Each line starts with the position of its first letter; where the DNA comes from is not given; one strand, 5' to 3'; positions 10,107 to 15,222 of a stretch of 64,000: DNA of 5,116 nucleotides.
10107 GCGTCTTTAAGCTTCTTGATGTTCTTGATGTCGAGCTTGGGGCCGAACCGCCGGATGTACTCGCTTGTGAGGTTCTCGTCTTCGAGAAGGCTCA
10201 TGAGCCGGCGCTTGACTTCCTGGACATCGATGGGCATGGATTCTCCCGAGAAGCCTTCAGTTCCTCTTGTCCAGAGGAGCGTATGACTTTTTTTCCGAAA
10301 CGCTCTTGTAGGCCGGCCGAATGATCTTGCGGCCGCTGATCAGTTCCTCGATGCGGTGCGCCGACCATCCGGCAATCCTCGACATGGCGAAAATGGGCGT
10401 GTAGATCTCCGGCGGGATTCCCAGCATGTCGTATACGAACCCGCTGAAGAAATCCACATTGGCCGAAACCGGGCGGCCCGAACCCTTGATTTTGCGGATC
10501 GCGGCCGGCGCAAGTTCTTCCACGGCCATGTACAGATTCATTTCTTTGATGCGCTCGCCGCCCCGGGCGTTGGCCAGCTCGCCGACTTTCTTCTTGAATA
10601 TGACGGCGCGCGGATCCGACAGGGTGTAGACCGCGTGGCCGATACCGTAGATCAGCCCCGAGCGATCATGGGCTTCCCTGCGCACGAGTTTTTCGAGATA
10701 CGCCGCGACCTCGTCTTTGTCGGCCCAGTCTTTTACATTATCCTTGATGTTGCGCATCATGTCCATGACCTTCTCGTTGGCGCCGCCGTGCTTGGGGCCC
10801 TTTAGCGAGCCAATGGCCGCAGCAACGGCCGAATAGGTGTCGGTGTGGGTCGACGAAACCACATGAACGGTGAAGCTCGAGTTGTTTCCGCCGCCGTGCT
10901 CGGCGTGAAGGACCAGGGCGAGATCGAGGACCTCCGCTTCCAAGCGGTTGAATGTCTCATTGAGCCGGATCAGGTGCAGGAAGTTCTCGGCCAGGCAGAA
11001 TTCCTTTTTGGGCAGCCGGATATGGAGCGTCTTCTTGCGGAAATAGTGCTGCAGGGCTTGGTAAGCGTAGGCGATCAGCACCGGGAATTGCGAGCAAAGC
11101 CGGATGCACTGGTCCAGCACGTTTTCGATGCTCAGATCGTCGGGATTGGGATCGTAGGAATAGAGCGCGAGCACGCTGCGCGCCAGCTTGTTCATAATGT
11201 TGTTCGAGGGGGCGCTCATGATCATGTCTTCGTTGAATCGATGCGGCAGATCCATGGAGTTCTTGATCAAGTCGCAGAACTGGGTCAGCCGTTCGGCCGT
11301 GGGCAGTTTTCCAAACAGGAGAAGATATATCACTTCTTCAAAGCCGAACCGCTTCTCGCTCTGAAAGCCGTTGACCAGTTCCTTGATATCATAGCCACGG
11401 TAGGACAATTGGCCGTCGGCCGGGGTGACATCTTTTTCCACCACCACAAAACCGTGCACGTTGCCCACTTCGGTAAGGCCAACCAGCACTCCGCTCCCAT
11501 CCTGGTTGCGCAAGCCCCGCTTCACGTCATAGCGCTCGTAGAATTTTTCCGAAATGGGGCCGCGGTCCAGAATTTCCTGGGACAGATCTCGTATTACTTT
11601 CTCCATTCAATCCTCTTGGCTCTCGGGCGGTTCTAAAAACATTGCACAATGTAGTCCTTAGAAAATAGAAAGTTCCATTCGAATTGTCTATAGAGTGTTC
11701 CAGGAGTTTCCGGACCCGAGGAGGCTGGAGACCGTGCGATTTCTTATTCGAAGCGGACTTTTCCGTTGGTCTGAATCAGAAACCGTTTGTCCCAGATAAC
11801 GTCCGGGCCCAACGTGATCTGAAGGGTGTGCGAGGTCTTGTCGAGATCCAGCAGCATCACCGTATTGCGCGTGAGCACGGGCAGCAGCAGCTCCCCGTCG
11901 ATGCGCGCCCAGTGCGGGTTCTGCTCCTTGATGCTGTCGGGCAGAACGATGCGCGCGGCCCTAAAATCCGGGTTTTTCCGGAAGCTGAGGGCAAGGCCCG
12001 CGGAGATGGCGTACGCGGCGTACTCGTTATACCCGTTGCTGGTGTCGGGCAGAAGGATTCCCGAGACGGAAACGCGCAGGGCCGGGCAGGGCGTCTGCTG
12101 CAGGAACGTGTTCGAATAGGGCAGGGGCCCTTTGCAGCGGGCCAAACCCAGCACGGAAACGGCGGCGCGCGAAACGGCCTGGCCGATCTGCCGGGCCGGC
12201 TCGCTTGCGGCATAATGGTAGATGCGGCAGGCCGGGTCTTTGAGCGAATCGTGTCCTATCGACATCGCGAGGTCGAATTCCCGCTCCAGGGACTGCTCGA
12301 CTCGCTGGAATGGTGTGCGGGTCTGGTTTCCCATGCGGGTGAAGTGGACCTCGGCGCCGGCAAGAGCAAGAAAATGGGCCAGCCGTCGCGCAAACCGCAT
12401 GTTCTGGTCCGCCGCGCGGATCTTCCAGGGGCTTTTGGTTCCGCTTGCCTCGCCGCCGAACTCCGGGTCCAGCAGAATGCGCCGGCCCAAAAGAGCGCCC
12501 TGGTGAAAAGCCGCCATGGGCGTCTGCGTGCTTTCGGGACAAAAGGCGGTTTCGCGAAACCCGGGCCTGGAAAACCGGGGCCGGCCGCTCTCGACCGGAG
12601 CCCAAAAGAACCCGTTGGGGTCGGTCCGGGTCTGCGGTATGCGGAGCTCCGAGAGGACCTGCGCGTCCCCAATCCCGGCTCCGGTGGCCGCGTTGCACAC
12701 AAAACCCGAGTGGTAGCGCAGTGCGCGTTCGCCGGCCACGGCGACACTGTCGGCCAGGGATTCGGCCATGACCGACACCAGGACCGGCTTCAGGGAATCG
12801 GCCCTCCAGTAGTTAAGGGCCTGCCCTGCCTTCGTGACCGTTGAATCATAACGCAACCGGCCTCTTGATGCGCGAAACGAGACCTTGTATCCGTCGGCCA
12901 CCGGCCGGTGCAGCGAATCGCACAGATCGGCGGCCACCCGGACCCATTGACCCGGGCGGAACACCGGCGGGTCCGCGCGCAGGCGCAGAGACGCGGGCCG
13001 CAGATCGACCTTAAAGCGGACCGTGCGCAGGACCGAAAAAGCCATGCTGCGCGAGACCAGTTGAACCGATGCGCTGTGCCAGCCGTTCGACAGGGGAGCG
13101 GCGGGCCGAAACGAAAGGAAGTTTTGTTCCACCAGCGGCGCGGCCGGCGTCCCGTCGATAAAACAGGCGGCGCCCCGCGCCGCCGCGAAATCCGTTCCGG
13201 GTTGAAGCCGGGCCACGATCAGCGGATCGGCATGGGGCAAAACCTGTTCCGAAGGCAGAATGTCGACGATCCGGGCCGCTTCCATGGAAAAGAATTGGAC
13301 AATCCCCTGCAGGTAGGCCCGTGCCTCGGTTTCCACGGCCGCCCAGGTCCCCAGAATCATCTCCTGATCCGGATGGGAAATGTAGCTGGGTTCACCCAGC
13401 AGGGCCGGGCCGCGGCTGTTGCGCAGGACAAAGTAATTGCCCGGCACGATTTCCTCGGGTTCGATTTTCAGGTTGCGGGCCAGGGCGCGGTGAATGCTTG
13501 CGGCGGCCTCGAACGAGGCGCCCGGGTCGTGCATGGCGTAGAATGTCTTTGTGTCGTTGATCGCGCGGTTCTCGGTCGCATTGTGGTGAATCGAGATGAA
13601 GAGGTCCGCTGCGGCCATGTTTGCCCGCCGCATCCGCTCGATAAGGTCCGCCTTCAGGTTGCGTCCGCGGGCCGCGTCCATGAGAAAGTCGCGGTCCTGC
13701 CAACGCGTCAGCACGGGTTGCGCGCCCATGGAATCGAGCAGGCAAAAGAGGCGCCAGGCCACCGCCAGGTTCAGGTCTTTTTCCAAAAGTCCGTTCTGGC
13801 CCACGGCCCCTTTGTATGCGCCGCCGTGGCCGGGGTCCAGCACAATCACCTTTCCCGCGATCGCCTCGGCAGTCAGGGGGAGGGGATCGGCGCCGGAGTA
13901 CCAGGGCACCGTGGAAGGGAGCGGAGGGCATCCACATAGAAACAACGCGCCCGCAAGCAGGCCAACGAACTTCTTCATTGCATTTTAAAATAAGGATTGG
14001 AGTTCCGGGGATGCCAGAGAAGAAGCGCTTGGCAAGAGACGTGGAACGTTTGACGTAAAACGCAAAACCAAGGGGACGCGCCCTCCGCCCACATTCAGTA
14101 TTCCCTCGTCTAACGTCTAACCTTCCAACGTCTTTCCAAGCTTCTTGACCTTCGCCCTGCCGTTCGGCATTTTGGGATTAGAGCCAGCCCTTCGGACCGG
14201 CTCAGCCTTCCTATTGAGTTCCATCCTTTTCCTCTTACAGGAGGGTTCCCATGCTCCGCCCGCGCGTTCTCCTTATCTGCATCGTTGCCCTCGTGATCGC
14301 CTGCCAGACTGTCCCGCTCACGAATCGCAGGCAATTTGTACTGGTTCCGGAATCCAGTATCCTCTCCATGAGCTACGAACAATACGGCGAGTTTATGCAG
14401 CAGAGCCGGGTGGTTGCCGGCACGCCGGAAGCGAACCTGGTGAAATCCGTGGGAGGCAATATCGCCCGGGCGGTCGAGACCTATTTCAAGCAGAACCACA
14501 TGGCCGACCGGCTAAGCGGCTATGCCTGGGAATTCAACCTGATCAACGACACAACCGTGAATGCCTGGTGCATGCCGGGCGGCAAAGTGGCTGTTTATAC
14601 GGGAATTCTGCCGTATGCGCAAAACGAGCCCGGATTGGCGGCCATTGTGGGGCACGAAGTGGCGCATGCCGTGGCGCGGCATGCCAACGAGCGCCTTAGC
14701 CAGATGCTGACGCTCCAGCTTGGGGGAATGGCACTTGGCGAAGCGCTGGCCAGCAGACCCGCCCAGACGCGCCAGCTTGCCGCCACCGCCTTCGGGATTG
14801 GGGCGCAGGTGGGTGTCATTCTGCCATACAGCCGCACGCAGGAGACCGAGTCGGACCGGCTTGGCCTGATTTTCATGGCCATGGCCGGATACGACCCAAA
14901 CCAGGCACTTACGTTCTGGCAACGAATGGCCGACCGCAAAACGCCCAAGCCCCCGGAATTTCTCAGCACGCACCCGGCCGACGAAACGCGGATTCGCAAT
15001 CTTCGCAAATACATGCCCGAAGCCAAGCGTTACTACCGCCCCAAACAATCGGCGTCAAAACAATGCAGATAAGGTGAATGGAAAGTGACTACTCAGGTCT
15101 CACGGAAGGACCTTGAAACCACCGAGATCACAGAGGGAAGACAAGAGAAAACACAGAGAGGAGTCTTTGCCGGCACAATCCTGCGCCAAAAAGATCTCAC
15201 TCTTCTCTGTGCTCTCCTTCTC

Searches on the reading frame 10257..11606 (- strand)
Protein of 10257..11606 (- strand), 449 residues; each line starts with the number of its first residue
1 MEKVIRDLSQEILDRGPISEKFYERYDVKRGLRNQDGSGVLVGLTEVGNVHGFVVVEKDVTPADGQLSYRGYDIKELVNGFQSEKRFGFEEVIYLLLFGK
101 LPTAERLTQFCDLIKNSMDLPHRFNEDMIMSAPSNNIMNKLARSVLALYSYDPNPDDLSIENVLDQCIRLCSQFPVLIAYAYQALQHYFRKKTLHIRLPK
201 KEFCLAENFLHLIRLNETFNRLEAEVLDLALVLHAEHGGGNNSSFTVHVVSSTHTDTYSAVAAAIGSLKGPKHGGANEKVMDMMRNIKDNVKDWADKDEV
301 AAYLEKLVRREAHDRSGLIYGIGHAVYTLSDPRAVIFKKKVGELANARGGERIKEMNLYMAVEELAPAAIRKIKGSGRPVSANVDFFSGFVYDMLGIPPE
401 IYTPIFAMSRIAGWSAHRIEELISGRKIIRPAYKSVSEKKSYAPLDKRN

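Call 38: find_related_loci(query=window:10257-11606:-, collection=genome_contigs, flank=10000)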
Query window:10257-11606:- (449 aa) in genome_contigs; peptide patterns used: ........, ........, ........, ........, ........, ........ (x = any residue, [..] = any of these).
100 stretches matched a pattern; 54 encode a relative of the query (tblastn E <= 1e-3); 54 distinct loci.
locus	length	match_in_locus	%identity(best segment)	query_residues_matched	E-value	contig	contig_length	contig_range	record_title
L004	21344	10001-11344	65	1-448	0e+0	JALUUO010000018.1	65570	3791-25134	MAG: Nitrospirae bacterium isolate 128-326_metabat1_scaf2bin.025 128-326_scaffold_137_c1, whole genome shotgun sequence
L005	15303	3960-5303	64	1-448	0e+0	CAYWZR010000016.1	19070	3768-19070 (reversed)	MAG TPA_asm: uncultured Nitrospirota bacterium isolate SRP128015_co3_158 genome assembly, contig: NODE_2909_length_19070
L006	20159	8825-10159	57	2-448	7e-174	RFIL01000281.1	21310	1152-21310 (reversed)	MAG: Calditrichaeota bacterium isolate J075 k99_334482, whole genome shotgun sequence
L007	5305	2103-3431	56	5-449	4e-176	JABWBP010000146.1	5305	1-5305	MAG: Calditrichaceae bacterium isolate MAG_33 scaffold_19605, whole genome shotgun sequence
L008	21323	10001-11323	59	5-448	1e-174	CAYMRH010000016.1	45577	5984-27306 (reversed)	MAG TPA_asm: uncultured Brevinematales bacterium isolate binchicken_co66_271 genome assembly, contig: NODE_1442_length_4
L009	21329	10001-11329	56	5-449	1e-170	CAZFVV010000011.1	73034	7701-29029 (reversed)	MAG TPA_asm: uncultured Calditrichaceae bacterium isolate SRP329715_co1_261 genome assembly, contig: NODE_396_length_730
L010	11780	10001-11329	57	5-448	1e-169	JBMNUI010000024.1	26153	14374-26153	MAG: Eubacteriales bacterium isolate SBF912SR1HQ0008 scaffold_5611_c1, whole genome shotgun sequence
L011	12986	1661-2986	56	5-448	9e-170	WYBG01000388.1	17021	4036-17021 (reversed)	MAG: Deltaproteobacteria bacterium isolate PRO9 k127_353009, whole genome shotgun sequence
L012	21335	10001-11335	56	2-448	4e-169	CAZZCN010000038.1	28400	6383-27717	MAG TPA_asm: uncultured Oscillospiraceae bacterium isolate SRP272421_co1_371 genome assembly, contig: NODE_3779_length_2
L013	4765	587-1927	55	1-449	1e-172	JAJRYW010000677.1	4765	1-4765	MAG: Calditrichota bacterium isolate Dive96_bin3.89 k141_5225482, whole genome shotgun sequence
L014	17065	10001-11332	54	3-448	2e-166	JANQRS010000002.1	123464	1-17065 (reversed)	MAG: Calditrichia bacterium isolate IP29b_bin.73 k99_1001507, whole genome shotgun sequence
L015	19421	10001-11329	56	5-448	2e-165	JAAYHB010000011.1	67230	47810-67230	MAG: Clostridiales bacterium isolate AS09scLD_304 85813_AS09, whole genome shotgun sequence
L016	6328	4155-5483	56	5-449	8e-162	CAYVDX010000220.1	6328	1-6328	MAG TPA_asm: uncultured Calditrichaceae bacterium isolate SRP163575_co2_215 genome assembly, contig: NODE_16422_length_6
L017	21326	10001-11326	54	5-448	2e-160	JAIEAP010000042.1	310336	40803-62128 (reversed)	MAG: Lachnospiraceae bacterium isolate SC0379_S9_8 SC0379_S9_8_contig_42, whole genome shotgun sequence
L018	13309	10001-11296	56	15-448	2e-160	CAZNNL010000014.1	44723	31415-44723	MAG TPA_asm: uncultured Oscillospiraceae bacterium isolate SRP192927_co5_669 genome assembly, contig: NODE_664_length_44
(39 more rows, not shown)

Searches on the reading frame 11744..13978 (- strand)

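Call 59: search_protein_families(library=pfam, proteins=[window:11744-13978:-], max_evalue=0.00001)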
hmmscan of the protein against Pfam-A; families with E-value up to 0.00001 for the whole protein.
window:11744-13978:- (744 aa): 1 family
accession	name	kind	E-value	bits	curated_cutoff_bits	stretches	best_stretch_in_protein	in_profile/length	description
PF01520.23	Amidase_3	-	1.5e-44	152.6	27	2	45-227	1-173/174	N-acetylmuramoyl-L-alanine amidase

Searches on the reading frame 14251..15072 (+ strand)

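Call 59: search_protein_families(library=pfam, proteins=[window:14251-15072:+], max_evalue=0.00001)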
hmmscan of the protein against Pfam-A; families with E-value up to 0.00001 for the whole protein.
window:14251-15072:+ (273 aa): 1 family
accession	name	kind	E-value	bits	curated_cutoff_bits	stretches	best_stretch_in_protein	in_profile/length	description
PF01435.24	Peptidase_M48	-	1.3e-35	123.3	20.3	1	76-253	12-184/186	Peptidase family M48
